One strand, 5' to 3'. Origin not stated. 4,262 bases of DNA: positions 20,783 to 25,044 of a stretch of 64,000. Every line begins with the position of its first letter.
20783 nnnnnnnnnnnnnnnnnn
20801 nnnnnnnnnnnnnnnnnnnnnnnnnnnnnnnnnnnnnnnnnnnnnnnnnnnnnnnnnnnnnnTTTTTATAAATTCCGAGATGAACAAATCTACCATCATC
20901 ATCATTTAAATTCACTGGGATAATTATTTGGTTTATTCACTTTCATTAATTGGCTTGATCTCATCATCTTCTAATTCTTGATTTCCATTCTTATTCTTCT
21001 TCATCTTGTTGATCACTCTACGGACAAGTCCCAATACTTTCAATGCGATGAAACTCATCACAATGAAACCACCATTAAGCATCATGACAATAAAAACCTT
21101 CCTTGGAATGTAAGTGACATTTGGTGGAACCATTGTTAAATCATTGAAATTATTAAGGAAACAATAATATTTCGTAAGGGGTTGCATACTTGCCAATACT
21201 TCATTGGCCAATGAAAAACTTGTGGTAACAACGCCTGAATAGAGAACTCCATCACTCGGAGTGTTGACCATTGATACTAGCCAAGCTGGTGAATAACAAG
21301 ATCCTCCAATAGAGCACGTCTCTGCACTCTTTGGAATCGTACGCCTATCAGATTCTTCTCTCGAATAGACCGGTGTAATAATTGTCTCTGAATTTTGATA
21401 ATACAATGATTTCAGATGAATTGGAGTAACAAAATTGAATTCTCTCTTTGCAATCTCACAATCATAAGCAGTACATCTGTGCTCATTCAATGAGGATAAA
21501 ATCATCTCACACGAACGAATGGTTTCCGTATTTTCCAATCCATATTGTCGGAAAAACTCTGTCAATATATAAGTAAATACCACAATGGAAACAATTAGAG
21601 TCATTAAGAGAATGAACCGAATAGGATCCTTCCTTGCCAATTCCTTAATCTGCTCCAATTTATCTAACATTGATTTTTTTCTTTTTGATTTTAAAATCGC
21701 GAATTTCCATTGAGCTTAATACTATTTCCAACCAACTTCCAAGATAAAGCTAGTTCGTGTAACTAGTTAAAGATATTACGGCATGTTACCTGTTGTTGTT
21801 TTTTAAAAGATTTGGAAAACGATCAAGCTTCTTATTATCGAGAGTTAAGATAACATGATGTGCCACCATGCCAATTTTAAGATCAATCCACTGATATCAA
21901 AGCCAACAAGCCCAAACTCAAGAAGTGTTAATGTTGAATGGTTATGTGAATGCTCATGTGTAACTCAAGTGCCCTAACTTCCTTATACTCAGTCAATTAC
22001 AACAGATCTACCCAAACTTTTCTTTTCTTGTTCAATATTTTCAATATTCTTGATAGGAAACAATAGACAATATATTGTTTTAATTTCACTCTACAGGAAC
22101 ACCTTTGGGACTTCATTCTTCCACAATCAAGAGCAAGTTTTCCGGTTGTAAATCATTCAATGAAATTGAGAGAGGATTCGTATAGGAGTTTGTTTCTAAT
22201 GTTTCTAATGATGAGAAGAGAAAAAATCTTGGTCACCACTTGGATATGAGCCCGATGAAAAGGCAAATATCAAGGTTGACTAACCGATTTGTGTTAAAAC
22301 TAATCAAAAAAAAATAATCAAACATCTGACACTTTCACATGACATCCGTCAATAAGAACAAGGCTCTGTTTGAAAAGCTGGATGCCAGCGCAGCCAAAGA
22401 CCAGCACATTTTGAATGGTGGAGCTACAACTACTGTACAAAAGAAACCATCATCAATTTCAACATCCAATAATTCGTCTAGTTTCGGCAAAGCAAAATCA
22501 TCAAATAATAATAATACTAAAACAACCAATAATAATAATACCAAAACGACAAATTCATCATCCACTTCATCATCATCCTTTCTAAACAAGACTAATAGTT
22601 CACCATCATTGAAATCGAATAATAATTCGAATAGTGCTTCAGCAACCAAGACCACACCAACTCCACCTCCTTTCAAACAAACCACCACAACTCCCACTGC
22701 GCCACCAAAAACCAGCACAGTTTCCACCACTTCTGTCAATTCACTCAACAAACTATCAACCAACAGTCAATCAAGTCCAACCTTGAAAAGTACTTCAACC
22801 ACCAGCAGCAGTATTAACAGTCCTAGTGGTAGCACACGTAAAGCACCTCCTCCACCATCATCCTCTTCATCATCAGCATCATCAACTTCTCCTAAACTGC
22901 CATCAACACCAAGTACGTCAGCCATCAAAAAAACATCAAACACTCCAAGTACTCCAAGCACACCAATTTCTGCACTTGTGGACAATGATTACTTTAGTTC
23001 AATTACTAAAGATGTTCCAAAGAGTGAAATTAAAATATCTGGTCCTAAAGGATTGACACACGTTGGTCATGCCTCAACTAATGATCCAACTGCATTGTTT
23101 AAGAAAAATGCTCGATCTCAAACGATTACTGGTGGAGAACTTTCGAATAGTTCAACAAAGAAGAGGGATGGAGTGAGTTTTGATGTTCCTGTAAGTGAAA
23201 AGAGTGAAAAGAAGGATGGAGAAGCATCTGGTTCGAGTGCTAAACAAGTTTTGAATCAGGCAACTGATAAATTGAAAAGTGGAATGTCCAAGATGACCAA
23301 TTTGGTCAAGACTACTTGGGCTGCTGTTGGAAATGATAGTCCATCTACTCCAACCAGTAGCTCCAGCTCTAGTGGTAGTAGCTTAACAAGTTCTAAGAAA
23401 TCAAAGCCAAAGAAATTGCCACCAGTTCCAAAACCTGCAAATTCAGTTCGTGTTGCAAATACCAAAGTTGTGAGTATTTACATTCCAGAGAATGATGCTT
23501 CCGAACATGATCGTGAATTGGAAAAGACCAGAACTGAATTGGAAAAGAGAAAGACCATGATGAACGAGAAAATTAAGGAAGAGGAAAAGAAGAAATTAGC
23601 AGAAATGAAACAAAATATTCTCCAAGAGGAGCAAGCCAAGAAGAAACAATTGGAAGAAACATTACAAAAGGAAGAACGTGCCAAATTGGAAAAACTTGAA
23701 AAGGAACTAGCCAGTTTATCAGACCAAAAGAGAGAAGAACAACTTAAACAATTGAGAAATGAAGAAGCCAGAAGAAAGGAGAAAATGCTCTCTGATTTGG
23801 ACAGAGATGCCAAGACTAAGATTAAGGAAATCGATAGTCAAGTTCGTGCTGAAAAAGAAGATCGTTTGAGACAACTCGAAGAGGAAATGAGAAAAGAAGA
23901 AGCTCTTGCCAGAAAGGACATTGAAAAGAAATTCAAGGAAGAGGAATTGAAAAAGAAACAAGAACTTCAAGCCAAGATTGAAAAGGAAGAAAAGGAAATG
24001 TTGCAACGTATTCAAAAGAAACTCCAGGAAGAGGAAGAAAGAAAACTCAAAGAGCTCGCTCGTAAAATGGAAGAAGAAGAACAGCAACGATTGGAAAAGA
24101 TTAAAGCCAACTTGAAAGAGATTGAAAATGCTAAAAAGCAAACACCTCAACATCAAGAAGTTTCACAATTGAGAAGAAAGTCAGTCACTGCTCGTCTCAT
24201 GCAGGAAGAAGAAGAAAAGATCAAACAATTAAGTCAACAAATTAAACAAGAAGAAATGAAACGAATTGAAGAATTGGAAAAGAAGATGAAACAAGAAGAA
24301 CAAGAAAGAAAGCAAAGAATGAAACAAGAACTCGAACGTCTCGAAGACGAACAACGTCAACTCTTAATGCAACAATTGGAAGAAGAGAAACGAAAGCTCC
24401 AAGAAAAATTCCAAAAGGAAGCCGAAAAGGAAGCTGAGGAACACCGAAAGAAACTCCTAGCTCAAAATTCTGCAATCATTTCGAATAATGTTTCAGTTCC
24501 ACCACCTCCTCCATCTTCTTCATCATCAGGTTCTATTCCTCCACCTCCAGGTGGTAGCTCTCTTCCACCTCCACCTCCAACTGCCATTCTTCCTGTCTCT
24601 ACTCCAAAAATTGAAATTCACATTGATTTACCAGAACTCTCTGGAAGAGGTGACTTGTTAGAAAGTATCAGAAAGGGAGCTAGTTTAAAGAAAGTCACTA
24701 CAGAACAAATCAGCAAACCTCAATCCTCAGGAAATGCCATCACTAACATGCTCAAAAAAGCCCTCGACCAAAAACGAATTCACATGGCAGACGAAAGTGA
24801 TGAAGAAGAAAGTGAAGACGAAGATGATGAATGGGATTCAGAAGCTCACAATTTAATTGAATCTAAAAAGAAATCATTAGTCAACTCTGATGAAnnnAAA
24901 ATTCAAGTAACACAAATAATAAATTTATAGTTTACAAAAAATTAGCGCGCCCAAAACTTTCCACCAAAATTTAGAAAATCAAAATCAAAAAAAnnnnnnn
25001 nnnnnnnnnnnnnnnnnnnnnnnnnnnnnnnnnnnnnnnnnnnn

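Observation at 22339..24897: A WASP-family protein has an unusual architecture, with a CRIB-like motif and VCA-like tail but a 400-aa E/K-rich coiled coil and no WH1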

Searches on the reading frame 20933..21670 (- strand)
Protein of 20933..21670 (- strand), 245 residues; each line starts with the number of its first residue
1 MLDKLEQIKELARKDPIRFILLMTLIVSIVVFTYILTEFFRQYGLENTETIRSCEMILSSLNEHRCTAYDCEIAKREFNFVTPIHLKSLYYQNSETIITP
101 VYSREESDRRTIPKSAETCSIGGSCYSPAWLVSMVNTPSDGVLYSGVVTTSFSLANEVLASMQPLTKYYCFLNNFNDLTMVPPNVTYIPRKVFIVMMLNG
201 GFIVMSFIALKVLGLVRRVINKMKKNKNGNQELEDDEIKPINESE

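Call 44: search_protein_families(library=pfam, proteins=[window:20936-21670:-], max_evalue=0.001)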
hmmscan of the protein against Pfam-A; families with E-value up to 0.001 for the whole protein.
window:20936-21670:- (245 aa): 0 families

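Call 63: find_encoding_contigs(protein=window:20933-21670:-, flank=10000, max_places=3)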
Protein window:20933-21670:- (245 aa): no gene with exactly this product is on record in the collection.

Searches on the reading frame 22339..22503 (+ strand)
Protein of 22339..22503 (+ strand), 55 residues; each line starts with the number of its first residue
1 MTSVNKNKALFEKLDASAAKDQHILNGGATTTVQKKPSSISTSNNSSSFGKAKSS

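Call 36: search_protein_families(library=pfam, proteins=[window:22339-22503:+], max_evalue=10)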
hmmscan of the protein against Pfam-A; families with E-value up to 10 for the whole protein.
seq(55 aa): 0 families

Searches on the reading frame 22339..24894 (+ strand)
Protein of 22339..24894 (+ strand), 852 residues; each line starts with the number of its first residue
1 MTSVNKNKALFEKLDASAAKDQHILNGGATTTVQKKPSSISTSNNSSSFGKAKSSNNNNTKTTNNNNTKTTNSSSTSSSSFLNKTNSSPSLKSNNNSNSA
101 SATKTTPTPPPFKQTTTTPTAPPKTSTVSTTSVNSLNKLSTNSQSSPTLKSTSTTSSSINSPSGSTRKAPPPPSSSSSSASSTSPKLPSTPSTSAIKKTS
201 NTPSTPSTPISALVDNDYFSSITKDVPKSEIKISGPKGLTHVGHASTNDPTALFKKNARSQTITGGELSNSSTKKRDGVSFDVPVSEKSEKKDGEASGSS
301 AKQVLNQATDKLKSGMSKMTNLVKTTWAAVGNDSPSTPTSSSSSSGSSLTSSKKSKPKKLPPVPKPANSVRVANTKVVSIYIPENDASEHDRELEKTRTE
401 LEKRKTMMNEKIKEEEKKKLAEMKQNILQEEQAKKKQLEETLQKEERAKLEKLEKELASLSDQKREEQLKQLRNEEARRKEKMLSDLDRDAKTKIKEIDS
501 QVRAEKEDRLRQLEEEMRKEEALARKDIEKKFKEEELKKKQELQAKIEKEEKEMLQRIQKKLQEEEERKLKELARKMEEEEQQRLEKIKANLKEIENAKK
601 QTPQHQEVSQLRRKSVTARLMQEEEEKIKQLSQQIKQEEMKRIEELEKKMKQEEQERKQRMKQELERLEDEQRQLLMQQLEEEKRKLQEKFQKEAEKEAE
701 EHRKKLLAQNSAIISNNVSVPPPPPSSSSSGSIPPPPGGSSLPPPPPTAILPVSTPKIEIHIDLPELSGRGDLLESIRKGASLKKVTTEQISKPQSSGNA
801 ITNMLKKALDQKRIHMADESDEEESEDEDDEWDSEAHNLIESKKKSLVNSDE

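Call 3: search_protein_families(library=pfam, proteins=[window:22339-24894:+], max_evalue=10)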
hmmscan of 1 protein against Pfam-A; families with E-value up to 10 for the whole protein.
window:22339-24894:+ (852 aa): 1 family
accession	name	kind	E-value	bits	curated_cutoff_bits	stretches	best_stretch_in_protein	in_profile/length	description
PF02205.27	WH2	-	2.5e-07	30.6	23.1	1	768-788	3-23/28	WH2 motif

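Call 5: find_homologous_proteins(query=window:22339-24894:+, max_evalue=0.001)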
Query window:22339-24894:+: 8000 candidates shared short words with the query, none scored E <= 0.001.

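Call 6: list_cluster_members(proteins=[window:22339-24894:+, window:24994-25893:+, window:20936-21670:-, window:19621-20862:-, window:18461-19588:+, window:17086-18288:-, window:34558-36744:+, window:48147-50129:+])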
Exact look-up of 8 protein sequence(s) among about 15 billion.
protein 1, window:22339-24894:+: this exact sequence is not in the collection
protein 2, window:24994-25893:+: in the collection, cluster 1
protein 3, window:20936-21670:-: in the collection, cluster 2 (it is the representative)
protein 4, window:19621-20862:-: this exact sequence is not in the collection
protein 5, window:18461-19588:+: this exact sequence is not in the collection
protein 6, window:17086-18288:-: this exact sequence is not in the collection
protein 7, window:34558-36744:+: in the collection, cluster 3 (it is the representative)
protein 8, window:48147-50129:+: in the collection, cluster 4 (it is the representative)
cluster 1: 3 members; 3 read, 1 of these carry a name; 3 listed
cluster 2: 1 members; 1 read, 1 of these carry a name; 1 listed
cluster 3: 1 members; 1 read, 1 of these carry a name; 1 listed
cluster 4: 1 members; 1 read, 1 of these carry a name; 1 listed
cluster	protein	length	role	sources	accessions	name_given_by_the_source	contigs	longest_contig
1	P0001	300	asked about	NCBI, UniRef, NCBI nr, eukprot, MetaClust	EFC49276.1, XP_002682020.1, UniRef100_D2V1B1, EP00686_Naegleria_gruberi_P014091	predicted protein [Naegleria gruberi] | Predicted protein n=1 Tax=Naegleria gruberi TaxID=5762 RepID=D2V1B1_NAEGR | uncharacterized protein NAEGRDRAFT_62823 [Naegleria gruberi]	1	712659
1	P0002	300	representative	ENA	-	-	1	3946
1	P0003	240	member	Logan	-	-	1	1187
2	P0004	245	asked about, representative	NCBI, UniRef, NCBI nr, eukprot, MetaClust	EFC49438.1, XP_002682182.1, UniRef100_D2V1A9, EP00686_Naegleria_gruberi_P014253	predicted protein [Naegleria gruberi] | Predicted protein n=1 Tax=Naegleria gruberi TaxID=5762 RepID=D2V1A9_NAEGR | uncharacterized protein NAEGRDRAFT_62821 [Naegleria gruberi]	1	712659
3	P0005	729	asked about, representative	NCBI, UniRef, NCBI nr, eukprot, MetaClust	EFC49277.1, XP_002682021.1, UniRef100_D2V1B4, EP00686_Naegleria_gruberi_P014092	hypothetical protein NAEGRDRAFT_78224 [Naegleria gruberi] | Uncharacterized protein n=1 Tax=Naegleria gruberi TaxID=5762 RepID=D2V1B4_NAEGR | uncharacterized protein NAEGRDRAFT_78224 [Naegleria gruberi]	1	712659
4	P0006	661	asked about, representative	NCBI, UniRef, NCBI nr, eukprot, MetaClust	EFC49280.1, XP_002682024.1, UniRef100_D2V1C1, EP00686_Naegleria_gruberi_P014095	hypothetical protein NAEGRDRAFT_78227 [Naegleria gruberi] | F-box domain-containing protein n=1 Tax=Naegleria gruberi TaxID=5762 RepID=D2V1C1_NAEGR | uncharacterized protein NAEGRDRAFT_78227 [Naegleria gruberi]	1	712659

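Call 47: predict_structure(protein=window:22339-24894:+)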
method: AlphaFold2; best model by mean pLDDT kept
length: 852 residues; sequences in the alignment: 1
mean_pLDDT: 53.6   pTM: 0.23
mean pLDDT of the five models: 53.6, 53.3, 52.3, 51.4, 47.7
residues with pLDDT >= 90: 24; 70-90: 282; 50-70: 83; < 50: 463
segments of 3 or more residues with pLDDT < 50: 1-5, 21-217, 219-251, 253-299, 327-387, 598-607, 715-770, 780-801, 814-829, 849-852
pLDDT, mean of each block of 10 residues (from residue 1): 47 62 37 29 28 30 33 34 30 29 31 29 31 31 27 30 31 30 29 30 31 38 38 34 33 37 29 34 31 37 72 80 58 33 31 33 36 33 39 73 82 82 83 79 73 66 52 69 85 89 89 86 84 86 87 87 82 80 78 57 46 73 83 88 88 85 87 86 85 81 78 48 34 38 34 31 38 50 38 36 56 41 34 70 70 37
secondary structure, 60 per line:
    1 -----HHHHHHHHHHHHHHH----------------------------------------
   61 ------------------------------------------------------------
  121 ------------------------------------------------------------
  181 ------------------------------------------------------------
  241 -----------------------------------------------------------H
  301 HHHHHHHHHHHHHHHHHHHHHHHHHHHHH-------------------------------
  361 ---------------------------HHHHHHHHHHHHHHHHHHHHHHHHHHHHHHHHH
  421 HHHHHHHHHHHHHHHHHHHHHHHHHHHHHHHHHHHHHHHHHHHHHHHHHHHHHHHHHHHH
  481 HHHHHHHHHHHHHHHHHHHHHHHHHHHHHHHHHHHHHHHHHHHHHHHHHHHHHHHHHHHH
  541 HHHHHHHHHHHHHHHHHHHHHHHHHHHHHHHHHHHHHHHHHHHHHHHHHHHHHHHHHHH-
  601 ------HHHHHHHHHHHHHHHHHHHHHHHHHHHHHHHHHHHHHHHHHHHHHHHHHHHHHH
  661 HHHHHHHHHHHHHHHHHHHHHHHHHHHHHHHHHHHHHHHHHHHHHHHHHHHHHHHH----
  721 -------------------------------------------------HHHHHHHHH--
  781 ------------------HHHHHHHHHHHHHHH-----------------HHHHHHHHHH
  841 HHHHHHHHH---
elements in order (helices of 4 or more, strands of 3 or more residues): H6-20 H300-329 H388-599 H607-716 H770-778 H799-813 H831-849

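Call 64: find_encoding_contigs(protein=P0001, flank=6000, max_places=3)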
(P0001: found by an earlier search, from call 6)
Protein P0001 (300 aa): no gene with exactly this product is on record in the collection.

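Call 65: find_encoding_contigs(protein=P0002, flank=6000, max_places=3)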
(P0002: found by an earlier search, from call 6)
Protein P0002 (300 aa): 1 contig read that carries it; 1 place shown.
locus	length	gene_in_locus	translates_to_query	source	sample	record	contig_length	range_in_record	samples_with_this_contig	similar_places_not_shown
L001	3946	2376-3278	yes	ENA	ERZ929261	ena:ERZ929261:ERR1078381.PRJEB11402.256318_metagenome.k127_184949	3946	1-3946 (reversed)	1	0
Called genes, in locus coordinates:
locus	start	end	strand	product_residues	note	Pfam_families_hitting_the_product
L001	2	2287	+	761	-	?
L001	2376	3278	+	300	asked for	-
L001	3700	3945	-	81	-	?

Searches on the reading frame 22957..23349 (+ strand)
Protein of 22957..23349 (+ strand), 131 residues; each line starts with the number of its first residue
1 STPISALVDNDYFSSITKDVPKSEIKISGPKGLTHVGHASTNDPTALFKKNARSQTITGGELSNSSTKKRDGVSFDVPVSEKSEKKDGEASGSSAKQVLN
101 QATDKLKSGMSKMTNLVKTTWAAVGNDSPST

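Call 16: search_solved_structures(query=window:22957-23349:+, max_evalue=10, show_alignments=5)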
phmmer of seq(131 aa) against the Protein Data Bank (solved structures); distinct sequences matched with E-value up to 10: 1.
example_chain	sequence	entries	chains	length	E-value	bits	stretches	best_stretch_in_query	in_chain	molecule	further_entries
9qed_C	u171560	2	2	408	0.71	13.4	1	41-111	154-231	Protein SLX4IP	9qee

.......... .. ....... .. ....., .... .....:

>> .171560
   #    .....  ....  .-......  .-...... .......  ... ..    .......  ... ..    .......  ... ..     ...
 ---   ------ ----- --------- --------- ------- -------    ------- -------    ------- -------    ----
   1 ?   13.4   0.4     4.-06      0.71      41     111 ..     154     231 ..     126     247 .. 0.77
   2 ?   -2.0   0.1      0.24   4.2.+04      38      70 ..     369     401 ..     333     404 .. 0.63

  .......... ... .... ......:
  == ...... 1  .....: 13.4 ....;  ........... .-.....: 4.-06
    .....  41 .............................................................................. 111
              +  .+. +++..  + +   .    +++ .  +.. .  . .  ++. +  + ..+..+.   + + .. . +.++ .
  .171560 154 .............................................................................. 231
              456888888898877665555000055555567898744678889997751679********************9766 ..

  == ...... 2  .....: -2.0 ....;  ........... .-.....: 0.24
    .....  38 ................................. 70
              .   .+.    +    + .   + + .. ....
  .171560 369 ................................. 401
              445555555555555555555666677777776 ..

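Call 17: find_homologous_proteins(query=window:22972-23343:+, max_evalue=0.1)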
Query seq(124 aa): 10 candidates shared short words with the query, none scored E <= 0.1.

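Call 36: search_protein_families(library=pfam, proteins=[window:22972-23343:+], max_evalue=10)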
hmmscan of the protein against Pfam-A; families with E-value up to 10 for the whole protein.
seq(124 aa): 1 family
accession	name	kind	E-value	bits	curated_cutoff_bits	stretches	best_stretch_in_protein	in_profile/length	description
PF10676.14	gerPA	-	0.1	13.3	27.3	1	20-76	8-66/72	Spore germination protein gerPA/gerPF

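Call 69: find_related_loci(query=window:22972-23343:+, collection=metagenome_contigs, flank=4000)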
Query seq(124 aa) (124 aa) in metagenome_contigs; peptide patterns used: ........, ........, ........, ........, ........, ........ (x = any residue, [..] = any of these).
235 stretches matched a pattern, but none encodes a relative of the query by tblastn (E <= 1e-3).
